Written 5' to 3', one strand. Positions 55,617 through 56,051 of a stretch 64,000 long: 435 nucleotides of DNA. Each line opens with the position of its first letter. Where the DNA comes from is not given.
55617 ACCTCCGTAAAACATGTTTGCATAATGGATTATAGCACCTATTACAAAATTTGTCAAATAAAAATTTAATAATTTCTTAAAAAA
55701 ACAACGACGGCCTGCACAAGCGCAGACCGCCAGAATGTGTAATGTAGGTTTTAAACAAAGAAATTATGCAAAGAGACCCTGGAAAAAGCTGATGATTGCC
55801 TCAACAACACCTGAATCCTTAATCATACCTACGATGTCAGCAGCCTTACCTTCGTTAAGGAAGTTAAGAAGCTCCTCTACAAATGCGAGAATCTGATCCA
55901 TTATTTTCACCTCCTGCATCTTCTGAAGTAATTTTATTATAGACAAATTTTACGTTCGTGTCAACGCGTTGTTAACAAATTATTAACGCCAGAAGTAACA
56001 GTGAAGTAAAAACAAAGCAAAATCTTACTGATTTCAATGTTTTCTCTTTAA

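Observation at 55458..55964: Two tandem leaderless 45-49-aa acidic amphipathic peptides, each with its own perfect consensus promoter, strong RBS and terminator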

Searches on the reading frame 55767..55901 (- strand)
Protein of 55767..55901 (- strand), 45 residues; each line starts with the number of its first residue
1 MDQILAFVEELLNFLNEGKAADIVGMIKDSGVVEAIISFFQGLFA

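Call 3: search_protein_families(library=pfam, proteins=[window:55767-55901:-], max_evalue=10)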
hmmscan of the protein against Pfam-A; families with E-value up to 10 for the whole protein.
seq(45 aa): 0 families

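Call 4: search_protein_families(library=ncbifam, proteins=[window:55767-55901:-], max_evalue=10)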
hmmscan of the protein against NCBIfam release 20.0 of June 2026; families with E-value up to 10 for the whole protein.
seq(45 aa): 0 families

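Call 9: find_homologous_proteins(query=window:55767-55901:-, max_evalue=1)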
Query seq(45 aa) (45 aa): 10 proteins with E <= 1 among 10 candidates.
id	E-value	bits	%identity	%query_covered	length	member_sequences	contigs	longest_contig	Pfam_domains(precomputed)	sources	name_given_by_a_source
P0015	2.6e-19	84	98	100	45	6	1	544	-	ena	-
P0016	3.1e-17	77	89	100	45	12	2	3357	-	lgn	-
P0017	1.5e-16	75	84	100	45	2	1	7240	-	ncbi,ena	-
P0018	6.9e-15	70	80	100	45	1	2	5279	-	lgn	-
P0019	1.9e-14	69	76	100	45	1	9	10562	-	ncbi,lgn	-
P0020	1.4e-13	66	77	96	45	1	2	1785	-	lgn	-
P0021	2.0e-12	63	69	100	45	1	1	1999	-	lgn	-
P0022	2.0e-11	60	67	100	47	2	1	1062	-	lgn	-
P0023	1.4e-10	57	64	100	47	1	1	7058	-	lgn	-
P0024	2.1e-10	56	64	100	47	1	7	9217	-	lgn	-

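Call 17: find_encoding_contigs(protein=P0019, flank=6000, max_places=6)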
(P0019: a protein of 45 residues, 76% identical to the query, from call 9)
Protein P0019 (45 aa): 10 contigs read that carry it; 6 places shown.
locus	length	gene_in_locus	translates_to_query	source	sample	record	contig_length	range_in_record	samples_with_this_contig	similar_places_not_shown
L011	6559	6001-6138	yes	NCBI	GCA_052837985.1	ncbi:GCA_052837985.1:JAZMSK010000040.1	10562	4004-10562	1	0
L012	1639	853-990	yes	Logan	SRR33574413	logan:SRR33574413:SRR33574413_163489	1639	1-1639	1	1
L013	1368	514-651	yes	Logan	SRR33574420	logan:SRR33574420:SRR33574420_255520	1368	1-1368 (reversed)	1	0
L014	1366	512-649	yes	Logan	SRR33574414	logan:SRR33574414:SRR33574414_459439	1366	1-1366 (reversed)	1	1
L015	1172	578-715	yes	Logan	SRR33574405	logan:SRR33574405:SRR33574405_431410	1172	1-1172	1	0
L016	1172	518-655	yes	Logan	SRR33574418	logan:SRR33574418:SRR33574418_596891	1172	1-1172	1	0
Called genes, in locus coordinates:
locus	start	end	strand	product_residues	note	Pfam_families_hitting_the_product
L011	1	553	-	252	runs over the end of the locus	PF03372:Exo_endo_phos, PF14529:Exo_endo_phos_2 (faint)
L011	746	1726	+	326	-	PF02517:Rce1-like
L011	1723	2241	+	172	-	PF00383:dCMP_cyt_deam_1, PF14437:MafB19-deam, PF14439:Bd3614-deam (weak)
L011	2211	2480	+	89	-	PF04025:RemA-like (weak)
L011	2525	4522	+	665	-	PF02518:HATPase_c, PF00204:DNA_gyraseB, PF01751:Toprim, PF00986:DNA_gyraseB_C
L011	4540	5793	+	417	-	PF00464:SHMT, PF00266:Aminotran_5 (weak), PF00155:Aminotran_1_2 (weak)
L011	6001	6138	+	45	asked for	-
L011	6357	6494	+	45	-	-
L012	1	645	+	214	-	?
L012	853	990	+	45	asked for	-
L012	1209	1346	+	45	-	-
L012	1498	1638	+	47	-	?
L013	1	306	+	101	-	?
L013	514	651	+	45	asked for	-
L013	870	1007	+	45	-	-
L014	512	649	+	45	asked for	-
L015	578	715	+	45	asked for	-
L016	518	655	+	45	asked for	-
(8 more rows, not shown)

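Call 41: predict_structure(alignment_id=A3)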
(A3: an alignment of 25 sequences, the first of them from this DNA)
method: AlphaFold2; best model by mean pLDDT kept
length: 45 residues; sequences in the alignment: 25
mean_pLDDT: 64.7   pTM: 0.35
mean pLDDT of the five models: 64.7, 64.0, 63.6, 60.8, 57.0
residues with pLDDT >= 90: 0; 70-90: 13; 50-70: 31; < 50: 1
segments of 3 or more residues with pLDDT < 50: none
pLDDT, mean of each block of 10 residues (from residue 1): 70 63 59 68 61
secondary structure, 60 per line:
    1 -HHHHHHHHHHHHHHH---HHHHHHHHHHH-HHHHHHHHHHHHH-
elements in order: H2-16 H20-30 H32-44
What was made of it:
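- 55764..55901 (-): pep2 coding sequence, 45 aa plus stop. AF2 predicts three helices, pLDDT 64.7 (call 41).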

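Call 54: search_protein_families(library=phrogs, proteins=[window:55767-55901:-], max_evalue=1)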
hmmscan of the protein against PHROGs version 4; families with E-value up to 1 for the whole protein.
seq(45 aa): 1 family
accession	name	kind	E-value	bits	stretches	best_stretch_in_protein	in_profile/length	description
phrog_10686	-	unknown function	0.14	13.6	1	2-42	36-75/95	-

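Call 55: search_protein_families(library=padloc, proteins=[window:55767-55901:-], max_evalue=1)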
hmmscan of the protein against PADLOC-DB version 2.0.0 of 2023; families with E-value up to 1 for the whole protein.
seq(45 aa): 0 families

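Call 88: fold_search(model_id=the predicted structure, library=pdb)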
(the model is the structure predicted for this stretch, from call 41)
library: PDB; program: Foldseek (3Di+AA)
matches with E <= 10: 0; with E <= 0.001: 0
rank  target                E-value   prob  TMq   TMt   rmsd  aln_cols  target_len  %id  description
